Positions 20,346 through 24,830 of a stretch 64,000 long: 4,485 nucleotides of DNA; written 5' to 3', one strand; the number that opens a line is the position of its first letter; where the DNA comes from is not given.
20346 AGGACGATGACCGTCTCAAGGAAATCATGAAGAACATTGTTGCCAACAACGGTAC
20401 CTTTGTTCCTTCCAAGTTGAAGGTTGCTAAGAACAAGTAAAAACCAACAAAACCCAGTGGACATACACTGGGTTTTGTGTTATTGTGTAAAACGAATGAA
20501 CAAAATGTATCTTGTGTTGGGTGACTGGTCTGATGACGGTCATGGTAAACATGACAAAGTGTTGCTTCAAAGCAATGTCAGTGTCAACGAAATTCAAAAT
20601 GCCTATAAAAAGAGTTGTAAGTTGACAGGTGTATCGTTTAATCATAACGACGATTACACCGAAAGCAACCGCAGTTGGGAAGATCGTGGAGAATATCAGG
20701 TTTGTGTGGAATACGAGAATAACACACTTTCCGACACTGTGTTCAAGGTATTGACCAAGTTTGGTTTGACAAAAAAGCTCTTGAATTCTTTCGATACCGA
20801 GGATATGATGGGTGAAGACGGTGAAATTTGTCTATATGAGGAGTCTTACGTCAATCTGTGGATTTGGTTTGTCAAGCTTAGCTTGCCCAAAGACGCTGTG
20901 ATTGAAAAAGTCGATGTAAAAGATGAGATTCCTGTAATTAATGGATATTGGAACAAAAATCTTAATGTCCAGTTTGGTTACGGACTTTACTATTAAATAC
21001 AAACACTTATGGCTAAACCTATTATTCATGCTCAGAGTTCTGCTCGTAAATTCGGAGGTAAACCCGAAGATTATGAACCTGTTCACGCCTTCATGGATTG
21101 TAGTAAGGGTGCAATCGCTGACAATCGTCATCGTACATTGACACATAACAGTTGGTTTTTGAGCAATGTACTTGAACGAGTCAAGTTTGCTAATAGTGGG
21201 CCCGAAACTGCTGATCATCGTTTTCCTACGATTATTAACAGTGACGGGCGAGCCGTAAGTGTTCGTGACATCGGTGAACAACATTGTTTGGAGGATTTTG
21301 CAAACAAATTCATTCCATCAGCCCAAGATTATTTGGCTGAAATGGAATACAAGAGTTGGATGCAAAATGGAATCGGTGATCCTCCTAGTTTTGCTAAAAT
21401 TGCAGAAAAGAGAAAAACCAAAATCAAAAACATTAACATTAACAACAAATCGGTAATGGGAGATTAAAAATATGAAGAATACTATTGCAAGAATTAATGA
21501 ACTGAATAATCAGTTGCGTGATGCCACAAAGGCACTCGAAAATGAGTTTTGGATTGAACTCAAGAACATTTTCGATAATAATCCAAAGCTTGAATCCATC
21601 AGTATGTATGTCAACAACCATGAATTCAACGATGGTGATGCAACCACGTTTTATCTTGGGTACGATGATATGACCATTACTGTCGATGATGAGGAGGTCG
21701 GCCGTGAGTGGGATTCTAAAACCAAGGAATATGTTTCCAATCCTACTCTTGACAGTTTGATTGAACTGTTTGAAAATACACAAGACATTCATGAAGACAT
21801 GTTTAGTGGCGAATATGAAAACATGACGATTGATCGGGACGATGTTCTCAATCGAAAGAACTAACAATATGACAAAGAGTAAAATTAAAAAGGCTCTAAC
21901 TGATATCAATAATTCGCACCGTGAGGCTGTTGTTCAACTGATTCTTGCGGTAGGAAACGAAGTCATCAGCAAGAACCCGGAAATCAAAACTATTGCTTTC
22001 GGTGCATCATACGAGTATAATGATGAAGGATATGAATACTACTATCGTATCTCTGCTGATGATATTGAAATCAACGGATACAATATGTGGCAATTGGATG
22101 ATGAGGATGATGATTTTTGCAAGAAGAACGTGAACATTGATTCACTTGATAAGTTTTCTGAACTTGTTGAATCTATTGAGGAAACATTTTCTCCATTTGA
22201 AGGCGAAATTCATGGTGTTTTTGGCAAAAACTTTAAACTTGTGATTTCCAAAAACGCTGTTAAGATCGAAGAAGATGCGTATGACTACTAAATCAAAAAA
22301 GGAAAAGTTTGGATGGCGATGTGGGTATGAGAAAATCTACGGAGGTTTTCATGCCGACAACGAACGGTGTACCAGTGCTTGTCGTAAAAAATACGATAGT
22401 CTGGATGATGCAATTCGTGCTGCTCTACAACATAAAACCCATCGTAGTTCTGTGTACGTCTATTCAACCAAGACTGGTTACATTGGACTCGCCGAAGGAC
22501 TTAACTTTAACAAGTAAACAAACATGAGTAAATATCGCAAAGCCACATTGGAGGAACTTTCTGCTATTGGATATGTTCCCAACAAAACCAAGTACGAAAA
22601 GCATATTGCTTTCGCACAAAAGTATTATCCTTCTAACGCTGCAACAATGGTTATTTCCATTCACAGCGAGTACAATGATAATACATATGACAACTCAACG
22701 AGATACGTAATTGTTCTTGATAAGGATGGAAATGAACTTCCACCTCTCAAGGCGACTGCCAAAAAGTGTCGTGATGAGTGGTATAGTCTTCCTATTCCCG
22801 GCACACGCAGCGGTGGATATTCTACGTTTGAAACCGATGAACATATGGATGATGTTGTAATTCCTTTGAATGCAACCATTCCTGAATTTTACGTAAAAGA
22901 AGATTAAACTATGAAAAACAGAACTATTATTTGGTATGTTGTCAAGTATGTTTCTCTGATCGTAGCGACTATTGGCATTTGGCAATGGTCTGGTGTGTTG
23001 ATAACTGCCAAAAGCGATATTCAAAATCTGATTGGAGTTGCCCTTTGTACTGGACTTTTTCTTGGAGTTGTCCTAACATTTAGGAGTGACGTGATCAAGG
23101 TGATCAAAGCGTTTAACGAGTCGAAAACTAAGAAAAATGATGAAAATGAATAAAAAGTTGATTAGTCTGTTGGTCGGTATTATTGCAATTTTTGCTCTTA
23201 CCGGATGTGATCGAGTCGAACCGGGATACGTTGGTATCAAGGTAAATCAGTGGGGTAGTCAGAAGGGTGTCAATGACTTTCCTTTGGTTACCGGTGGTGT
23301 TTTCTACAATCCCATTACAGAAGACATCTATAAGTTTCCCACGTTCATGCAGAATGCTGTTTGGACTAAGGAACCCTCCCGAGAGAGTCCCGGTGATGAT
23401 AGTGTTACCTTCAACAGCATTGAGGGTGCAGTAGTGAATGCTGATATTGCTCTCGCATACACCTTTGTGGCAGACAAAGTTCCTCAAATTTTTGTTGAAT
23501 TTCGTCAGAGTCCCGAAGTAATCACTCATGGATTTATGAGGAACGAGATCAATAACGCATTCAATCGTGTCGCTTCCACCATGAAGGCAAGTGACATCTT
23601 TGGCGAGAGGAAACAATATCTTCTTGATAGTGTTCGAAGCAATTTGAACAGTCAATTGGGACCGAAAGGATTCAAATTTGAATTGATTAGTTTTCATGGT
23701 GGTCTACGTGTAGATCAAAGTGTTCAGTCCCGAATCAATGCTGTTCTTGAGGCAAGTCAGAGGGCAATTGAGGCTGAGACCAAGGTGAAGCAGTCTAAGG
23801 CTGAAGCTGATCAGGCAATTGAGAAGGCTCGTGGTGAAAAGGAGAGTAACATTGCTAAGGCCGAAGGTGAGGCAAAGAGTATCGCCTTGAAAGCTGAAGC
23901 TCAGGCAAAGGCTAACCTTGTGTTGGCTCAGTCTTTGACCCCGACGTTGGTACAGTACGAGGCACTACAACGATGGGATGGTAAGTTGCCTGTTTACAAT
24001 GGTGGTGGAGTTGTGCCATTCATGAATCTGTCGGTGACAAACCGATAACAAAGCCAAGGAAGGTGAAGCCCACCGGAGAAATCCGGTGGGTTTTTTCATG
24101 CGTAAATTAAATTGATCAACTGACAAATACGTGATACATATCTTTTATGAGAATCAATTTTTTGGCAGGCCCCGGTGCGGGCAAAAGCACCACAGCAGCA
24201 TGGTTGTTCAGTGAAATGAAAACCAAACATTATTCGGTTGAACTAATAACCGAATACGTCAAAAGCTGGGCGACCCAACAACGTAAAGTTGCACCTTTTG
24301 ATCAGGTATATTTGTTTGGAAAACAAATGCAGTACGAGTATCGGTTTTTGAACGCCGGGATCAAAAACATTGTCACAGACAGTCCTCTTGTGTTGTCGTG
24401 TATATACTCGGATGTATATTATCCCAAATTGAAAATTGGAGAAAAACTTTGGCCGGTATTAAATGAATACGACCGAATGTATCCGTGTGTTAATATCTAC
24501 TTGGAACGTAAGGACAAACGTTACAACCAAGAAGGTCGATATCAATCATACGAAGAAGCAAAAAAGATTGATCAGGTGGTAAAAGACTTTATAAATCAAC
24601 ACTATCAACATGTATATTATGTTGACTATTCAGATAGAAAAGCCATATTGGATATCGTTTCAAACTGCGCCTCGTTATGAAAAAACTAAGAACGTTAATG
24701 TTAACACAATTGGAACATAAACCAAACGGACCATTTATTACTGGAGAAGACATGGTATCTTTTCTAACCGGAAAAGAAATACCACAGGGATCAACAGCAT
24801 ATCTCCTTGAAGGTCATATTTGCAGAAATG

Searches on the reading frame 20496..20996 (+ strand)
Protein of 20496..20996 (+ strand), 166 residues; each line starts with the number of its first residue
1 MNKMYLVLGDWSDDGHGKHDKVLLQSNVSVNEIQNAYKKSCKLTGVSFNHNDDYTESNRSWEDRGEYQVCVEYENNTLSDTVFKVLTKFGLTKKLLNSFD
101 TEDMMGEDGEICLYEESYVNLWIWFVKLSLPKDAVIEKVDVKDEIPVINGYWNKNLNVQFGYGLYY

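Call 71: search_protein_families(library=phrogs, proteins=[window:20496-20996:+], max_evalue=0.001)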
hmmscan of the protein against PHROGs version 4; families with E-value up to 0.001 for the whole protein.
window:20496-20996:+ (166 aa): 1 family
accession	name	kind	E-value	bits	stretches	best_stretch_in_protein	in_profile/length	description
phrog_20092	-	unknown function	4.7e-29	102.4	1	6-166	7-147/148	-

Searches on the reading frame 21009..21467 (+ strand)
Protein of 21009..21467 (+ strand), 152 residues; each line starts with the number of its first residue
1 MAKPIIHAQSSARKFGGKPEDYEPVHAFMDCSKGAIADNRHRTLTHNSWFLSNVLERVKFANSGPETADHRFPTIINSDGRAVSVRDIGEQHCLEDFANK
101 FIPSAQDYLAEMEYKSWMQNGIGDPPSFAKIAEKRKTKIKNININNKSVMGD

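Call 71: search_protein_families(library=phrogs, proteins=[window:21009-21467:+], max_evalue=0.001)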
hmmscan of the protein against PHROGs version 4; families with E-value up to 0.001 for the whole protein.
window:21009-21467:+ (152 aa): 2 families
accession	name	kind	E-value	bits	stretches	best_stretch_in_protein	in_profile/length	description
phrog_8143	-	unknown function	1e-28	100.9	1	1-122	1-112/130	-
phrog_19073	-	unknown function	5.8e-09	37.2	1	3-56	2-55/116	-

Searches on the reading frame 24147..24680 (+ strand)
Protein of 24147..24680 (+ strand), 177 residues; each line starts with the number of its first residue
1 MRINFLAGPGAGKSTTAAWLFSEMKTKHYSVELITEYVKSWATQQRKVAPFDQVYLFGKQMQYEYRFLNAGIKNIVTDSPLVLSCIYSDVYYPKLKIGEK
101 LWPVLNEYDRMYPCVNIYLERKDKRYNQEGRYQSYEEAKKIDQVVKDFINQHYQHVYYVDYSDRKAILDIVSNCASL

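Call 71: search_protein_families(library=phrogs, proteins=[window:24147-24680:+], max_evalue=0.001)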
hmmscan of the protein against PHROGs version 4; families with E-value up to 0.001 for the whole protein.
window:24147-24680:+ (177 aa): 2 families
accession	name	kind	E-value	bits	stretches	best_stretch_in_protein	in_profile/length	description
phrog_2107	-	other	8.2e-19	69.1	1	1-171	4-188/201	thymidylate kinase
phrog_761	-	other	0.00019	22.2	1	9-120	28-142/362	thymidylate kinase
